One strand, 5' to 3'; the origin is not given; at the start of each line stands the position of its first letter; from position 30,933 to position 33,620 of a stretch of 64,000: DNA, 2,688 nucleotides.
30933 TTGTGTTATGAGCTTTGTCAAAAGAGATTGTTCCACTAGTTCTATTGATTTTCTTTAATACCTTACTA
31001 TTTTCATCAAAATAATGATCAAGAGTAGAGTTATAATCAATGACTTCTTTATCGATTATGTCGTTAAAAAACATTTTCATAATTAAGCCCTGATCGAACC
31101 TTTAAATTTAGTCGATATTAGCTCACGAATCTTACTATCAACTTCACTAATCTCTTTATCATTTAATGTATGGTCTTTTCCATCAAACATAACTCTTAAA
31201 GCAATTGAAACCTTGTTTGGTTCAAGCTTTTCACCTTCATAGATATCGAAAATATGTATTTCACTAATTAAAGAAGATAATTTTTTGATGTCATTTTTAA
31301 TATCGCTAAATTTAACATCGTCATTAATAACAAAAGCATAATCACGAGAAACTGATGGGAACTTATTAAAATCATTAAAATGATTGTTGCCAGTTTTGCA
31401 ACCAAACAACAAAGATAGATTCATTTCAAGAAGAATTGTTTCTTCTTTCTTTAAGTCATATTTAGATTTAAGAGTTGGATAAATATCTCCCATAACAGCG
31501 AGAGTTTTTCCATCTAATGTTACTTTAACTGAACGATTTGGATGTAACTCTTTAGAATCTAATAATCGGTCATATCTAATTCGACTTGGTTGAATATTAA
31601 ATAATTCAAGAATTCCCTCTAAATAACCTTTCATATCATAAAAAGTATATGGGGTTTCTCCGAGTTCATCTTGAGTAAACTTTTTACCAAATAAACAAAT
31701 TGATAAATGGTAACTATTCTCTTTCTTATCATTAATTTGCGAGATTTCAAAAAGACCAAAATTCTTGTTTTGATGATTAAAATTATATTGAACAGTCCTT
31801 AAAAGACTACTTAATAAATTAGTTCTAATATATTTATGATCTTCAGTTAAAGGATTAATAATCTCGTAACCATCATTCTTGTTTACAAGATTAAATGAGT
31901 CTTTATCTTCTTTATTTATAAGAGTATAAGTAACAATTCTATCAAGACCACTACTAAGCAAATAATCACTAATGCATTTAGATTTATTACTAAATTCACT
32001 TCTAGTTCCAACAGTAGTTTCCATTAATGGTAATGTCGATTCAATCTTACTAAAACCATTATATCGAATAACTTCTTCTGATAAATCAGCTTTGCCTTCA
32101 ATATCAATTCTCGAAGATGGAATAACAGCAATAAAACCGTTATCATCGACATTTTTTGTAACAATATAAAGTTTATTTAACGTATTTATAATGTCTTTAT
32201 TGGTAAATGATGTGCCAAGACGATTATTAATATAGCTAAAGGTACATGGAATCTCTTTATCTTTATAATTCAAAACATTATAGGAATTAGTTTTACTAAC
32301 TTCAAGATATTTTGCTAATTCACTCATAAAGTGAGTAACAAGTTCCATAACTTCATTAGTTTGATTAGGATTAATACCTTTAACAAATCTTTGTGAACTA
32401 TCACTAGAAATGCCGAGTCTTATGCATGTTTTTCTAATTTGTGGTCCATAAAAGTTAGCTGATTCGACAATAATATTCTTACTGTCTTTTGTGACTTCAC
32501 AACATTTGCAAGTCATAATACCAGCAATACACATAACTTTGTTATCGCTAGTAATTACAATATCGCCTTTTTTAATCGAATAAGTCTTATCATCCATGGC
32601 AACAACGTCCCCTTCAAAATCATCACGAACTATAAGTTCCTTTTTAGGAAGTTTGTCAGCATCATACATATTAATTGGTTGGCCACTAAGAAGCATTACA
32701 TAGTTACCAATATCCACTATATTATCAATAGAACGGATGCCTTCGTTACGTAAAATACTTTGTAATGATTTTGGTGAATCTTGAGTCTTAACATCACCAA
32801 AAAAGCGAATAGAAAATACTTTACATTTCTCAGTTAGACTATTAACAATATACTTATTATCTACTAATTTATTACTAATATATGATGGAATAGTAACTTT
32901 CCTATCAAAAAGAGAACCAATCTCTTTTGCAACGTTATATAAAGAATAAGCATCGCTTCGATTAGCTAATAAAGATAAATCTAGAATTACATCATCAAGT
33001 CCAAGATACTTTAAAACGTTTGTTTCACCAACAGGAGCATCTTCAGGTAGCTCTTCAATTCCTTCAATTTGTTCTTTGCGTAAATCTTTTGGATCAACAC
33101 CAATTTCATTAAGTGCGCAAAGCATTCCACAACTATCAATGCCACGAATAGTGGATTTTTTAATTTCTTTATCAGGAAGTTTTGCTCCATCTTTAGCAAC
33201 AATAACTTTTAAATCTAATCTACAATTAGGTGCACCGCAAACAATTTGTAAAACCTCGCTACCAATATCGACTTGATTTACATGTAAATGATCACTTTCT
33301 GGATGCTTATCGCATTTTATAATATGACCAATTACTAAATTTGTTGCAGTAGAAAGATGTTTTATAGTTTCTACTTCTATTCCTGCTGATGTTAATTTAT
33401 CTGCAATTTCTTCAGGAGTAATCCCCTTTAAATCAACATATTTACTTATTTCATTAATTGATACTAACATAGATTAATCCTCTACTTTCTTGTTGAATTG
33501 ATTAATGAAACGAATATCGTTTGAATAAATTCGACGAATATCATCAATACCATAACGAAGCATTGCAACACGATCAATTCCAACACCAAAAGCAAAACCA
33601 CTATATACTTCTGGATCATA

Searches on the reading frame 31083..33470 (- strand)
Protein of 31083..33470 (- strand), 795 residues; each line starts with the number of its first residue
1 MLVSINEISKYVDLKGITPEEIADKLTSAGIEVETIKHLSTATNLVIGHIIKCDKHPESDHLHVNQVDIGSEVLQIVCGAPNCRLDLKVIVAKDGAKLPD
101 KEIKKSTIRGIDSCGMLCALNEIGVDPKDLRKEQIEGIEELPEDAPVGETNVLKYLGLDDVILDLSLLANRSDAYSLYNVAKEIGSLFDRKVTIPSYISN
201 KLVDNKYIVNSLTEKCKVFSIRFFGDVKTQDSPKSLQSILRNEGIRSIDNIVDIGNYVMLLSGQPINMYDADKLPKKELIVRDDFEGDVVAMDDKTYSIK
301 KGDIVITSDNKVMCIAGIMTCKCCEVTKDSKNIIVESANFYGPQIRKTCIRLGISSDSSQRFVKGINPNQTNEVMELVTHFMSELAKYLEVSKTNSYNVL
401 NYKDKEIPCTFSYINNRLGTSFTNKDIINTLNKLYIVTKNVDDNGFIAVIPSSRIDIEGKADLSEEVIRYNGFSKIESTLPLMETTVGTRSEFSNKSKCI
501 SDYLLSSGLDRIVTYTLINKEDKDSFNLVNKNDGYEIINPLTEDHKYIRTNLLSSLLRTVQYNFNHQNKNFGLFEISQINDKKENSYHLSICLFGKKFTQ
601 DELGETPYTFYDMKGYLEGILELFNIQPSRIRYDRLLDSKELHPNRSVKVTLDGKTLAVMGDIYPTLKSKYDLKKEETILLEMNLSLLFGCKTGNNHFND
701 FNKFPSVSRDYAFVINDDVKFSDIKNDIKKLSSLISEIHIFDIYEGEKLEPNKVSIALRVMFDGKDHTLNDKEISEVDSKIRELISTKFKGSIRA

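Call 74: search_protein_families(library=pfam, proteins=[window:31083-33470:-], max_evalue=0.00001)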
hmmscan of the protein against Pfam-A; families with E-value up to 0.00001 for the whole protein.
window:31083-33470:- (795 aa): 5 families
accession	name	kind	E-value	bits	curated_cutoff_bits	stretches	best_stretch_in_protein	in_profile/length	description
PF03483.22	B3_4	-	5e-48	163.4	29.3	1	215-386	1-173/174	B3/4 domain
PF17759.6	tRNA_synthFbeta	-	1.4e-44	152.5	22.4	1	476-685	1-214/214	Phenylalanyl tRNA synthetase beta chain CLM domain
PF03147.19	FDX-ACB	-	4.6e-24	85.1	31.1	1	703-794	2-94/94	Ferredoxin-fold anticodon binding domain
PF01588.26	tRNA_bind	-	8.4e-20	71.1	27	1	45-149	1-95/96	Putative tRNA binding domain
PF03484.21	B5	-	1.6e-15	57.4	28.6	1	407-473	1-67/67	tRNA synthetase B5 domain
